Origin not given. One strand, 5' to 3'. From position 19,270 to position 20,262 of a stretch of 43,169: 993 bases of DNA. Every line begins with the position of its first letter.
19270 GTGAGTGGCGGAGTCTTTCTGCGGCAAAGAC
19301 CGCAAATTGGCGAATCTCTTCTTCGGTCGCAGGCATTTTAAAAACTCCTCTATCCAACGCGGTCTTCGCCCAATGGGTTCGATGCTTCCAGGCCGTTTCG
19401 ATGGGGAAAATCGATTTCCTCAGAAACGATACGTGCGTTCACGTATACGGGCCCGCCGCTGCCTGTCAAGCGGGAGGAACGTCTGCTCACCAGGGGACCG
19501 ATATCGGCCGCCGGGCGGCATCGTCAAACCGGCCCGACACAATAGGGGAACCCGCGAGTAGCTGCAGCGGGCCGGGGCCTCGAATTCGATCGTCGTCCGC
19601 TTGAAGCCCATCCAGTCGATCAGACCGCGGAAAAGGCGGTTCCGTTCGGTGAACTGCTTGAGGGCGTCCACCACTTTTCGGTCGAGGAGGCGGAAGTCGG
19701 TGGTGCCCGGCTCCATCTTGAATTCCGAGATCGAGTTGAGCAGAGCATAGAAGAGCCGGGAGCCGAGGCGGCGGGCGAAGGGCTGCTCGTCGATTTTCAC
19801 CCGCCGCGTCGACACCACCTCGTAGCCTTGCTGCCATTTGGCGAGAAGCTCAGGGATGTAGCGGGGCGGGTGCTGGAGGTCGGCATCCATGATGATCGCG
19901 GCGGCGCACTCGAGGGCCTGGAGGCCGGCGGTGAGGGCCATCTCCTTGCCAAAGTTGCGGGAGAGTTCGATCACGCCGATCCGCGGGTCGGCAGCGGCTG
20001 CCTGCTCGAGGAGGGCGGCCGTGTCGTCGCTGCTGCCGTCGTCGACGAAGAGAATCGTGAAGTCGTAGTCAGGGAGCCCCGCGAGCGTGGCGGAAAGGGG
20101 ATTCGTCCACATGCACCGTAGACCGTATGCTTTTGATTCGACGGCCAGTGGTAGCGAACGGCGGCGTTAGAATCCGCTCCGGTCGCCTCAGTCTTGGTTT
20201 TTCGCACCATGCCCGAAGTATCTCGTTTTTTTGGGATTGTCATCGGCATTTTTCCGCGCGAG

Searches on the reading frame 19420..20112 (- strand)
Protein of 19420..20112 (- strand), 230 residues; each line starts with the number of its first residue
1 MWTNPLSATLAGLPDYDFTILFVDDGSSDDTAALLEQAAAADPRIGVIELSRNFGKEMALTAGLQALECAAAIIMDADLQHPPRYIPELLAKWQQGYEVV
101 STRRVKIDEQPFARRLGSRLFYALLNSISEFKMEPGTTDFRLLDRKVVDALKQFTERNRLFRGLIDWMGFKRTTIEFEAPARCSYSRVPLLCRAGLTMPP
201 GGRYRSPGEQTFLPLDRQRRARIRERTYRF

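Call 5: search_protein_families(library=pfam, proteins=[window:19420-20112:-], max_evalue=0.01)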
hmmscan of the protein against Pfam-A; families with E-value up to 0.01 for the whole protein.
window:19420-20112:- (230 aa): 3 families
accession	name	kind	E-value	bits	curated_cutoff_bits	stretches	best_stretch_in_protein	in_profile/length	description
PF00535.33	Glycos_transf_2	-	1.2e-24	87.6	23.3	1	13-149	23-165/168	Glycosyl transferase family 2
PF13641.12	Glyco_tranf_2_3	-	0.0012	19.3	27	1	19-121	33-139/230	Glycosyltransferase like family 2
PF13506.12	Glyco_transf_21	-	0.0054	16.7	21.7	1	56-130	18-93/174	Glycosyl transferase family 21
